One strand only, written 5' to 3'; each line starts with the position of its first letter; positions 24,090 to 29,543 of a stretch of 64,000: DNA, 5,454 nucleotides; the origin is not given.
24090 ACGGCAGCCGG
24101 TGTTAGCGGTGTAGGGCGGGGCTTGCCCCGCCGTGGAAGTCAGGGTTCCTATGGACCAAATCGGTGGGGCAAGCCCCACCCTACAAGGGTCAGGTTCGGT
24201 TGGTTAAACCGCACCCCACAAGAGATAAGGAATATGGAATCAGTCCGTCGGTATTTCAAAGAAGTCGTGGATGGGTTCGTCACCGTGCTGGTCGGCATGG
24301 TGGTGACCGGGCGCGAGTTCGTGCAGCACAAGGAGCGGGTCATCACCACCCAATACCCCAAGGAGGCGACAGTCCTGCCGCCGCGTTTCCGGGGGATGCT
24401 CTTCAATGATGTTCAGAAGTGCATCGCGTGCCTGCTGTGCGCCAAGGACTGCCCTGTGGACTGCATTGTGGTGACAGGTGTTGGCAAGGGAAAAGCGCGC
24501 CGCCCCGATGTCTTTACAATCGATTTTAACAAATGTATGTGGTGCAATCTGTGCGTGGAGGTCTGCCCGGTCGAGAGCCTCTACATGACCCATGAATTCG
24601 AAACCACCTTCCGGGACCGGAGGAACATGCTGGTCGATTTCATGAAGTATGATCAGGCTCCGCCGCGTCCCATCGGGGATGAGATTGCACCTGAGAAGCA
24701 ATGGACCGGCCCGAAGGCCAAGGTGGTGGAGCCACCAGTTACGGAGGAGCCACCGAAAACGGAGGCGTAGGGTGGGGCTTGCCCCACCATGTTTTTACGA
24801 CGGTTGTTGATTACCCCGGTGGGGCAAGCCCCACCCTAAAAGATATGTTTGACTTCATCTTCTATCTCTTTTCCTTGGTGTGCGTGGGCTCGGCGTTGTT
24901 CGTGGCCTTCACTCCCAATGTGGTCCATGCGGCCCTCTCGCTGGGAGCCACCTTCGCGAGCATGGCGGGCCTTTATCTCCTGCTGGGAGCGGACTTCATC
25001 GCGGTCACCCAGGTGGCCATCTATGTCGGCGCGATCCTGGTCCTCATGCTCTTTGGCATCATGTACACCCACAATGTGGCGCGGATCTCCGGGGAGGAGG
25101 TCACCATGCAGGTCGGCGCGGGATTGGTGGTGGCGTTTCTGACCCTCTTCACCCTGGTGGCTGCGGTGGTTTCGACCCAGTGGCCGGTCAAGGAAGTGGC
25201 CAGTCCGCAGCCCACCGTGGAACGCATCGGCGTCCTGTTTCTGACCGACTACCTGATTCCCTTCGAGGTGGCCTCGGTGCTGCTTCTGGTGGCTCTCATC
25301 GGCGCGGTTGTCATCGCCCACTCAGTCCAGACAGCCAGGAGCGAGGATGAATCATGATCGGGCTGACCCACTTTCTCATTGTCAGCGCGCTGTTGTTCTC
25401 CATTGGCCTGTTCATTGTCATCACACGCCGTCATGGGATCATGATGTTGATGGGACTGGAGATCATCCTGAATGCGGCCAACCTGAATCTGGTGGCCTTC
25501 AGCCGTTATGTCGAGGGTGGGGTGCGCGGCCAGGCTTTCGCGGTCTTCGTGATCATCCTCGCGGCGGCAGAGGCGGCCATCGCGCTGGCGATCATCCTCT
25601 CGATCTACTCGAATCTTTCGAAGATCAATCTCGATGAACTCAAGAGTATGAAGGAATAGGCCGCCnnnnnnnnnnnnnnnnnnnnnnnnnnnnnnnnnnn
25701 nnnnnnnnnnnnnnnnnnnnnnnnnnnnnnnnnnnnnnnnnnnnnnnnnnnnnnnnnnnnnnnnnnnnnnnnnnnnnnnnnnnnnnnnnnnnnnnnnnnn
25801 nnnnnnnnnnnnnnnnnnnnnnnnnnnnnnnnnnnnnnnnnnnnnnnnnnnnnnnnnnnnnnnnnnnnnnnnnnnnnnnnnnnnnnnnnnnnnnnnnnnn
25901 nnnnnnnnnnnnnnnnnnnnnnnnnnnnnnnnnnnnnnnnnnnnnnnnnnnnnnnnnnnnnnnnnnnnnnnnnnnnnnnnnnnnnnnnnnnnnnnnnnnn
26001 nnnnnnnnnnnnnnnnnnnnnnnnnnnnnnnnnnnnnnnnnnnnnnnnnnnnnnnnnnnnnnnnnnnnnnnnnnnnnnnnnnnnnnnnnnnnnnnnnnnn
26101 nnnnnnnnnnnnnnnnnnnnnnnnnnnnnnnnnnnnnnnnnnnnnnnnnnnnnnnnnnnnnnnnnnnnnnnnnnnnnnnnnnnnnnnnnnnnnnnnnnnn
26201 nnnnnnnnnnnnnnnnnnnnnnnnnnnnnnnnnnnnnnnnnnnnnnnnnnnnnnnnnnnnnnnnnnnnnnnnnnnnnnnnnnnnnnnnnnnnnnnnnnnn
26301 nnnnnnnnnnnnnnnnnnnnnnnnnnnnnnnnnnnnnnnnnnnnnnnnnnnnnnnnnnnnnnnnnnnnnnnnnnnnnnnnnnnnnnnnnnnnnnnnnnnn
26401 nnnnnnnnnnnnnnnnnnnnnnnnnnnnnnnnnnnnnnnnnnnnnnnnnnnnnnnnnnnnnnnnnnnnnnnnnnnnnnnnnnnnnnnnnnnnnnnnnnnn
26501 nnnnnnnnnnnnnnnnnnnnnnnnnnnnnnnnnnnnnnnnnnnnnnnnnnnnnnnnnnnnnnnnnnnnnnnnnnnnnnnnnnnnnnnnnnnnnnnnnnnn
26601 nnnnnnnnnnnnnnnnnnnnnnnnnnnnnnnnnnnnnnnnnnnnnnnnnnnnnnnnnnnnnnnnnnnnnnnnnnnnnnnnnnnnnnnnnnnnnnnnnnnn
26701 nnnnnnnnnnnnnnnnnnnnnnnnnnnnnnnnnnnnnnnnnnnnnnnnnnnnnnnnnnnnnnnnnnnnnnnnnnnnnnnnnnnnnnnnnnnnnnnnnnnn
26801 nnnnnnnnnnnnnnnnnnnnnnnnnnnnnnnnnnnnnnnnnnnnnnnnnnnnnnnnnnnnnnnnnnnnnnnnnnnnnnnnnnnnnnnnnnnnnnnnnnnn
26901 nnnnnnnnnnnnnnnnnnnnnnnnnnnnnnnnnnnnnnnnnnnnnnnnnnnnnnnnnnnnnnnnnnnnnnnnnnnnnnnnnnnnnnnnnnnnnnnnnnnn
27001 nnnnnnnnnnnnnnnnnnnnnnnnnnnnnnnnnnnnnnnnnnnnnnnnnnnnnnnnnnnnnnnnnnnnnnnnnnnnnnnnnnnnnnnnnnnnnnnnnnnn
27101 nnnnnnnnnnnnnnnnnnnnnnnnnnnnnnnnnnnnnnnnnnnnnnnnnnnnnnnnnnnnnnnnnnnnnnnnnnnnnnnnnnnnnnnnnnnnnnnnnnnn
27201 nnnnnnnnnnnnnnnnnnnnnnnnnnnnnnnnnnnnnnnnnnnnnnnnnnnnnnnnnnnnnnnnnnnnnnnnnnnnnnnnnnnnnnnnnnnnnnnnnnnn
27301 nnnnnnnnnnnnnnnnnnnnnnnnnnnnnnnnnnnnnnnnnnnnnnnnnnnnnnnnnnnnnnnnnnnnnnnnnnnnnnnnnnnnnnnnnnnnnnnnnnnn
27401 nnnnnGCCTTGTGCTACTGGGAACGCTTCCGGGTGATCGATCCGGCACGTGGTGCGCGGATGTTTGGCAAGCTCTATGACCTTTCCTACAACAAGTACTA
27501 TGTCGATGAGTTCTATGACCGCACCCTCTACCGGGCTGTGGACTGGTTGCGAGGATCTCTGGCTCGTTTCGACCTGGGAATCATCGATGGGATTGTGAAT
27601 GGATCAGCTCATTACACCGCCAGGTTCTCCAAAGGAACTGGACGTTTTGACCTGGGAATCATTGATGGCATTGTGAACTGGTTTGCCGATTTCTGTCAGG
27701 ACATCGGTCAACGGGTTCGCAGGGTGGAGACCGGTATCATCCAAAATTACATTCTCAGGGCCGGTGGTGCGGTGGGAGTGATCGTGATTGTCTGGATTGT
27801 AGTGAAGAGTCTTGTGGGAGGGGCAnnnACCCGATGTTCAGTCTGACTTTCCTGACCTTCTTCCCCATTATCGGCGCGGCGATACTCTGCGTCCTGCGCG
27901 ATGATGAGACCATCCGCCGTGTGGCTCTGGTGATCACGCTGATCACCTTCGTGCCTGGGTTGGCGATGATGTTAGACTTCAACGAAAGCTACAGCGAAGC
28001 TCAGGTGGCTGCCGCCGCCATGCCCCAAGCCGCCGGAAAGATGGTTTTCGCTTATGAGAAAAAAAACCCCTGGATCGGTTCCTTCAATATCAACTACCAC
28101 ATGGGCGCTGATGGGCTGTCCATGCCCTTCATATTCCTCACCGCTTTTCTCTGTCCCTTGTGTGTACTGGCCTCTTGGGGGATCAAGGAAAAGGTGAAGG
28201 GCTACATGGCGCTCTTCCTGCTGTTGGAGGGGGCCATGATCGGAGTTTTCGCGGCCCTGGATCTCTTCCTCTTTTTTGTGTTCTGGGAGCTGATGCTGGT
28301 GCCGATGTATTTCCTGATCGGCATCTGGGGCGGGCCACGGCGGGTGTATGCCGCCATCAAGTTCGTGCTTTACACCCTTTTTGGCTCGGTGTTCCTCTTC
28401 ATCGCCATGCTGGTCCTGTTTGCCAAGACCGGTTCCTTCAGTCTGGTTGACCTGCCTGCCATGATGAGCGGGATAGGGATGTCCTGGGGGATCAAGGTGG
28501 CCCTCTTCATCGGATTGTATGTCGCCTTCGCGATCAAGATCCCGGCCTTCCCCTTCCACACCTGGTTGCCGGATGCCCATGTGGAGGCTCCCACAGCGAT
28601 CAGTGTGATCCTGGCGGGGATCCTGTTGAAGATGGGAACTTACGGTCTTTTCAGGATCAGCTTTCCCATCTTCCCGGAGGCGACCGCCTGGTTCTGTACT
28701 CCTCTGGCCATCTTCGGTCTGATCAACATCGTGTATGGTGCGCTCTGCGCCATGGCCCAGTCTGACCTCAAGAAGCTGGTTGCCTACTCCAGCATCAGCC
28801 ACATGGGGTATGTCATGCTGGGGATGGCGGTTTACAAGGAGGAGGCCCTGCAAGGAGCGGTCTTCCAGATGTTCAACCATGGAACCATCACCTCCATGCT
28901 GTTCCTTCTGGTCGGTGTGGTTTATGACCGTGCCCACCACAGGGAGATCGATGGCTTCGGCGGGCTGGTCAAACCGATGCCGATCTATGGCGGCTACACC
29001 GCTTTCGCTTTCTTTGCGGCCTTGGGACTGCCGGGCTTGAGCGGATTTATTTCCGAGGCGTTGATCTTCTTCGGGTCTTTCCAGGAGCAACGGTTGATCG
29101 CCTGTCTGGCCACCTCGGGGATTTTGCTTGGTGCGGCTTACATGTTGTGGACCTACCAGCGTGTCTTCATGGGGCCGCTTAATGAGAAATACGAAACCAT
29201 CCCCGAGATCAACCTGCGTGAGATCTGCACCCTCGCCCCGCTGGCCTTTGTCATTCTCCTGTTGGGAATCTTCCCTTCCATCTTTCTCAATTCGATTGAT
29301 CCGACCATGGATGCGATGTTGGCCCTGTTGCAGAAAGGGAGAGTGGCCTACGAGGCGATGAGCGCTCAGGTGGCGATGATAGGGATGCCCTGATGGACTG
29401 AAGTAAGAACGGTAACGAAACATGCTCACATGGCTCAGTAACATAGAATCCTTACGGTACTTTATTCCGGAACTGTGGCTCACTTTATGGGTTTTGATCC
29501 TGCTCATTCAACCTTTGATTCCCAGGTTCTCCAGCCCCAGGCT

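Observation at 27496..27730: NuoL transverse helix lengthened by exactly 26 residues (2M signature) but only one nuoM present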

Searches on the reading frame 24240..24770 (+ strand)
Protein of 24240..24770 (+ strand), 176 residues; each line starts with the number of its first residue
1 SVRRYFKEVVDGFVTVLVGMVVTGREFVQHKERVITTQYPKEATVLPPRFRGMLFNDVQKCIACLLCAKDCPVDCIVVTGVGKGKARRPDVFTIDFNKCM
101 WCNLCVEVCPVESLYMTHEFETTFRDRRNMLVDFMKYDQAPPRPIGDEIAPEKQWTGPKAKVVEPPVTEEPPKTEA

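Call 8: search_protein_families(library=pfam, proteins=[window:24240-24770:+])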
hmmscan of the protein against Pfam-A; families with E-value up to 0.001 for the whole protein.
window:24240-24770:+ (176 aa): 11 families
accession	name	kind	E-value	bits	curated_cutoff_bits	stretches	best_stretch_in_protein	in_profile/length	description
PF00037.32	Fer4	-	4.2e-09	36.3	21.1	1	93-113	2-22/24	4Fe-4S binding domain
PF12797.12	Fer4_2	-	1.3e-08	34.6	24.5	1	92-111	3-22/22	4Fe-4S binding domain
PF12838.12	Fer4_7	-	1.5e-08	35.4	27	1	60-112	1-51/52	4Fe-4S dicluster domain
PF14697.11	Fer4_21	-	2.6e-07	31.1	35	1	59-114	6-57/59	4Fe-4S dicluster domain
PF13237.11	Fer4_10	-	9.3e-07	29.1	25.5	1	55-110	3-53/53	4Fe-4S dicluster domain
PF13534.11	Fer4_17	-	2.1e-05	25.4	22.2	0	96-111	43-58/61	4Fe-4S dicluster domain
PF13187.11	Fer4_9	-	2.5e-05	24.7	27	1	60-112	1-50/52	4Fe-4S dicluster domain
PF13484.11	Fer4_16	-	9.9e-05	23.5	30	0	98-120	1-22/66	4Fe-4S double cluster binding domain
PF13183.11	Fer4_8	-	0.00019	22.3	27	0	97-113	3-19/68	4Fe-4S dicluster domain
PF12800.12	Fer4_4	-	0.00055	20.5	24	0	97-111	2-16/17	4Fe-4S binding domain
PF12837.12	Fer4_6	-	0.00092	19.5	25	0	92-112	2-22/24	4Fe-4S binding domain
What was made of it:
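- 24234..24770 (+): nuoI (likely start at the ATG at 24234). Two 4Fe-4S ferredoxin motifs, Pfam Fer4 and Fer4_7 (call 8).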

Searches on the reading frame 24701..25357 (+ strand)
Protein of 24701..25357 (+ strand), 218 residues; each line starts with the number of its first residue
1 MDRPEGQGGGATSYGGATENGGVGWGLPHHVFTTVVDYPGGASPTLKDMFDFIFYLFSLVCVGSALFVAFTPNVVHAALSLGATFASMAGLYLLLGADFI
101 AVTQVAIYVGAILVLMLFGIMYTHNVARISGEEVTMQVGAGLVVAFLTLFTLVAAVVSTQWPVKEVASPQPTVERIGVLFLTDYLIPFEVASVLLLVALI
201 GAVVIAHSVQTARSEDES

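Call 8: search_protein_families(library=pfam, proteins=[window:24701-25357:+])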
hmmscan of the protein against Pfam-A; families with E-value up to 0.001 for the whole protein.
window:24701-25357:+ (218 aa): 2 families
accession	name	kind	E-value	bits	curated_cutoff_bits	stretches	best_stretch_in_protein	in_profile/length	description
PF00499.25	Oxidored_q3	-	9.9e-37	126.3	33.2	1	64-205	1-146/146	NADH-ubiquinone/plastoquinone oxidoreductase chain 6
PF13244.11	MbhD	-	0.00013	22.5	27.2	1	60-123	2-65/67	MBH, subunit D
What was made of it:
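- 24845..25357 (+): nuoJ (likely start at 24845, 170 aa as in relatives). Pfam Oxidored_q3 (call 8).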

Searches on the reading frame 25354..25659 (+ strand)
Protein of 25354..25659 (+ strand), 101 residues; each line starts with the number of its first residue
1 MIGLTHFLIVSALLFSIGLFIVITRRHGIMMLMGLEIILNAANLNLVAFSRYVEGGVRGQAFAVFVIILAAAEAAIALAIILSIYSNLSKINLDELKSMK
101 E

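Call 8: search_protein_families(library=pfam, proteins=[window:25354-25659:+])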
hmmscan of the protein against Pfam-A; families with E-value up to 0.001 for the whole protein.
window:25354-25659:+ (101 aa): 1 family
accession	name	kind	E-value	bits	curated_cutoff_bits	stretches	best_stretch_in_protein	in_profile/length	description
PF00420.29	Oxidored_q2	-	2e-25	88.8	26.1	1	6-100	1-94/95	NADH-ubiquinone/plastoquinone oxidoreductase chain 4L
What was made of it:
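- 25354..25659 (+): nuoK. Pfam Oxidored_q2 (call 8)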

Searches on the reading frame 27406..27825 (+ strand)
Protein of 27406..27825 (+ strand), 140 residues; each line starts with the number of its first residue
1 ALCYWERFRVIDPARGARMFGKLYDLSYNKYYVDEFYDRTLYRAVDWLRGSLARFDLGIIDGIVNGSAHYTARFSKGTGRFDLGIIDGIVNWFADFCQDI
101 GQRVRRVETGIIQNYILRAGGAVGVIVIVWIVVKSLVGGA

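Call 24: search_solved_structures(query=window:27406-27825:+, max_evalue=1, show_alignments=5)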
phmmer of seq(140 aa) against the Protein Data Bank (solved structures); distinct sequences matched with E-value up to 1: 5.
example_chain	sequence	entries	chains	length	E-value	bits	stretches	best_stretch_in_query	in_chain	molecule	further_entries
7eu3_F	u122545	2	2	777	0.00079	22.9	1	22-67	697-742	NAD(P)H-quinone oxidoreductase subunit F | NADH-plastoquinone oxidoreductase subunit 5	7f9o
7wff_F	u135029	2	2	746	0.001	22.5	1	18-68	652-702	NAD(P)H-quinone oxidoreductase subunit 5, chloroplastic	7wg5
6hum_F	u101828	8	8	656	0.0066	19.9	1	13-73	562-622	NADH dehydrogenase subunit 5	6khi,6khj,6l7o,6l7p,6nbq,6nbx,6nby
8qby_L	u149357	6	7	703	0.0068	19.9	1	13-69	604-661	NADH dehydrogenase subunit L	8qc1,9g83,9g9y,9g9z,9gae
9grx_F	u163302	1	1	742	0.015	18.8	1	19-92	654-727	NAD(P)H-quinone oxidoreductase subunit 5, chloroplastic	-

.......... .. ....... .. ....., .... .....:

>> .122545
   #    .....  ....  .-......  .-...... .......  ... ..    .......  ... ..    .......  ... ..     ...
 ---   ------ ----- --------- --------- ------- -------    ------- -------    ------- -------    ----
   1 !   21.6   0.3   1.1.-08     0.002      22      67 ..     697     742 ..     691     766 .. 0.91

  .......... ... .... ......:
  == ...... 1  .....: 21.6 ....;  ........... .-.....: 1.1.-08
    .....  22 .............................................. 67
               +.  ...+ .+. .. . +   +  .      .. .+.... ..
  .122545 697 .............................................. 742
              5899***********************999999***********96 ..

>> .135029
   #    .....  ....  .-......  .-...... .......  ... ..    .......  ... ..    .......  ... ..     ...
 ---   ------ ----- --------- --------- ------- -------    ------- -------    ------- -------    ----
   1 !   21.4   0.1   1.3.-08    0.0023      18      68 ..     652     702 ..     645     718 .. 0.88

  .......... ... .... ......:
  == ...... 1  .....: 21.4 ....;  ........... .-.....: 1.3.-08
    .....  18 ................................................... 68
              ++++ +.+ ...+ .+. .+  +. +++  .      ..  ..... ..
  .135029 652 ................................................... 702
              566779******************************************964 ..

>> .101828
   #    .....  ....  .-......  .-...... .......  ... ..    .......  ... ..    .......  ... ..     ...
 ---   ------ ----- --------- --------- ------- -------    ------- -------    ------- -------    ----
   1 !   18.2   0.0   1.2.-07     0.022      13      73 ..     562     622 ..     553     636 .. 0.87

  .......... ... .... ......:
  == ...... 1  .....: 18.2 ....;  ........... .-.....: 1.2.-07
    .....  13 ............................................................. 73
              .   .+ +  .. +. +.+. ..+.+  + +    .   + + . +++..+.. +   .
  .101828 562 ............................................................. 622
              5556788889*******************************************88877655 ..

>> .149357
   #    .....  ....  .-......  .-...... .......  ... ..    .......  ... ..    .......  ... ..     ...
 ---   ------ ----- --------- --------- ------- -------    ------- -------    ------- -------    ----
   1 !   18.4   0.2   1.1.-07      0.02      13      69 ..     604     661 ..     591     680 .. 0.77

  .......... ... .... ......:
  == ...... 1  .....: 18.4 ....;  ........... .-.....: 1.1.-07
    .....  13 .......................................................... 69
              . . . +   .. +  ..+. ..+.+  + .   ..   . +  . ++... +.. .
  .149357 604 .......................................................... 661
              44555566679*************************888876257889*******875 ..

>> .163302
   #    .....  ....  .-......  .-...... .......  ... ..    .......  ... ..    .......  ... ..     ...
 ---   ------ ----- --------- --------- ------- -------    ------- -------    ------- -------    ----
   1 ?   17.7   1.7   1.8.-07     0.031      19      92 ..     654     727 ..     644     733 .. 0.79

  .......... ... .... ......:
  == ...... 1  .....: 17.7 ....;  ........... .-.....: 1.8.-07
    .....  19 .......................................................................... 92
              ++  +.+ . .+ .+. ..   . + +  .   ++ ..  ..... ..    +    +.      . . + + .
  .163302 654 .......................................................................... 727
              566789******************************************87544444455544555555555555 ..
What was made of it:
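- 27565..27642 (+): HL module 1 (residues 634-659: motif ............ plus 14 residues). This copy aligns with the single motif of solved chains (call 24).
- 27643..27720 (+): HL module 2 (residues 660-685: motif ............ plus 14 unrelated residues). It has no counterpart in any PDB chain (call 24).
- Closest known: Canonical NuoL / Nqo12 / ND5 / NdhF of solved complex I and NDH-1 structures. Different: No PDB chain has the double motif (call 24).
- No solved structure contains a two-module HL (call 24), so where module 2 and TM16 sit is inference only.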

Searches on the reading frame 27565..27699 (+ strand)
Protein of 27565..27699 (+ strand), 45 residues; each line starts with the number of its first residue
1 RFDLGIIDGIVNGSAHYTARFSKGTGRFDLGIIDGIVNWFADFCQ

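Call 58: search_protein_representatives(protein=window:27565-27699:+)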
Query: 45 residues. Proteins with E-value up to 0.001 (for the whole library): 40; up to 1e-10: 0; up to 1e-30: 0. The best 40 are listed.
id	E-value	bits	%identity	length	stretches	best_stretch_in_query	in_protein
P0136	3.7e-10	55.0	67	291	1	1-45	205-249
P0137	1.9e-08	49.7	52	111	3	1-42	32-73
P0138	5.7e-07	45.2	54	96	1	2-42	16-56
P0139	8.8e-07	44.6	58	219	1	1-45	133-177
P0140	1.1e-06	44.3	68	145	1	2-41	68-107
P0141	2.5e-06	43.2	47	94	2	2-41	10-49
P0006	2.7e-06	43.1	58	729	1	1-45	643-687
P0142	4.5e-06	42.4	53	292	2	2-41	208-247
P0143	4.8e-06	42.3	67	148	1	1-42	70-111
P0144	6.3e-06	41.9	60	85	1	2-43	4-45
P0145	1.0e-05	41.3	60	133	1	2-41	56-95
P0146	1.5e-05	40.8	36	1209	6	2-39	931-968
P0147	2.5e-05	40.0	47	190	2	1-42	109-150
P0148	3.6e-05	39.6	52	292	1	2-41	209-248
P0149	5.3e-05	39.0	47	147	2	2-40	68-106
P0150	5.5e-05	39.0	39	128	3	1-43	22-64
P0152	5.8e-05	38.9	34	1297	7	12-37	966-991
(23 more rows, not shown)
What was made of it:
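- Tried and rejected: The 45-residue query against 1.84 billion representatives (call 58) was too short to size the family: 40 hits, two of them unrelated repeat proteins (P0146, P0152).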

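Call 60: find_encoding_contigs(protein=P0150, flank=10000, max_places=3)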
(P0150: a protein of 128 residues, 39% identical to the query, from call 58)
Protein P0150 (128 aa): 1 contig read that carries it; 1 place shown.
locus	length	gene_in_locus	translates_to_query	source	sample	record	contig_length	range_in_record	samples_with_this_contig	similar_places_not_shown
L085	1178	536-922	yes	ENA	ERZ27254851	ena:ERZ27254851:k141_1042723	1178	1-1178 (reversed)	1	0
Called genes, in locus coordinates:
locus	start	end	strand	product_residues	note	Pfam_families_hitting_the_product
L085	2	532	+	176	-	?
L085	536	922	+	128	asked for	-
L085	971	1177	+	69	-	?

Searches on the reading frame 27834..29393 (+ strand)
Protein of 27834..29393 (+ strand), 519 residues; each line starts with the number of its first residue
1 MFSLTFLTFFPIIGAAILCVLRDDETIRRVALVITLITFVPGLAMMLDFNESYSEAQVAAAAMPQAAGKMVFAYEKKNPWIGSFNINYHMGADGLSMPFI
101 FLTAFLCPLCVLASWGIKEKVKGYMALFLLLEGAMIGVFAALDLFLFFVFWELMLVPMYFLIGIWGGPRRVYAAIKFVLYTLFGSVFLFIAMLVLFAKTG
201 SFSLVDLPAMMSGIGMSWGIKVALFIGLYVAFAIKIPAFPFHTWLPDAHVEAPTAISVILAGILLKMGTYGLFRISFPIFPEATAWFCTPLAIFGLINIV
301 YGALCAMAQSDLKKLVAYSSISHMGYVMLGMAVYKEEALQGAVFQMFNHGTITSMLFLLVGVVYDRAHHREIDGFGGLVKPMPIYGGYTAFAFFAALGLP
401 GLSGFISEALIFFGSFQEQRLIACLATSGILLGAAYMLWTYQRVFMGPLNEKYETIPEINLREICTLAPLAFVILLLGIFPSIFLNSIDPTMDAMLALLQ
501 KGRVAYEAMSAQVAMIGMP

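Call 8: search_protein_families(library=pfam, proteins=[window:27834-29393:+])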
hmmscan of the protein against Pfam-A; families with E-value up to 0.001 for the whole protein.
window:27834-29393:+ (519 aa): 2 families
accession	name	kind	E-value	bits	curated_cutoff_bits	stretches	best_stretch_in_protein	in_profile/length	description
PF00361.26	Proton_antipo_M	-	2.8e-78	263.5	21.5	1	141-428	1-289/294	NADH:quinone oxidoreductase/Mrp antiporter, TM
PF01059.23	Oxidored_q5_N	-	1.3e-07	32.1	22.7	1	82-131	49-99/110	NADH-ubiquinone oxidoreductase chain 4, amino terminus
